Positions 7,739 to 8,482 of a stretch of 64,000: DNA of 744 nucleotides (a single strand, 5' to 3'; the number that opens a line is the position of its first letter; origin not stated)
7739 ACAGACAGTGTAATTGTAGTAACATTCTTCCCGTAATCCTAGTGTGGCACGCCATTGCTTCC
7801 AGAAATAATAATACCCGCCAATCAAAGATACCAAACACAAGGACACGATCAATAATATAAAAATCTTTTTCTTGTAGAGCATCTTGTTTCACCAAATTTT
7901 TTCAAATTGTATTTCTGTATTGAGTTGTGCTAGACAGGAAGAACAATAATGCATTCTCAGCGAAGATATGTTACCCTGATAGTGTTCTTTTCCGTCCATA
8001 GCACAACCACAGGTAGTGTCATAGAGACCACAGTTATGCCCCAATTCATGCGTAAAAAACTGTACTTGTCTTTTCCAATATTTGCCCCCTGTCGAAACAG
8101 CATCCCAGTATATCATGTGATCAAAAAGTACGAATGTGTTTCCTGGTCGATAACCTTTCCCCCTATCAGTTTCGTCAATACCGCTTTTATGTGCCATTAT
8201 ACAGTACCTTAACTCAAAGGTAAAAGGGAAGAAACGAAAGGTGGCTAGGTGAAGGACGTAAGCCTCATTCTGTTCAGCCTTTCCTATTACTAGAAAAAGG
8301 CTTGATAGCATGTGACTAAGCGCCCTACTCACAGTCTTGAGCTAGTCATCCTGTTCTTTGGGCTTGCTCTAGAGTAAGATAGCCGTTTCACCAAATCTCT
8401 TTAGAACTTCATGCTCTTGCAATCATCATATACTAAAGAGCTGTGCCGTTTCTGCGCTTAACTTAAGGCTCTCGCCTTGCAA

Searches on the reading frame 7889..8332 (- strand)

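Call 61: search_protein_families(library=pfam, proteins=[window:7889-8332:-], max_evalue=0.01)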
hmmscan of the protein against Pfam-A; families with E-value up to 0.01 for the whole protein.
window:7889-8332:- (147 aa): 2 families
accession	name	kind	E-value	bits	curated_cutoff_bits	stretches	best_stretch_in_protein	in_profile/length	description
PF07998.17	Peptidase_M54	-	0.0003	21.3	24.4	1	84-138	140-193/194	Peptidase family M54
PF13688.12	Reprolysin_5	-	0.0022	18.7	27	1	84-112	135-171/196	Metallo-peptidase family M12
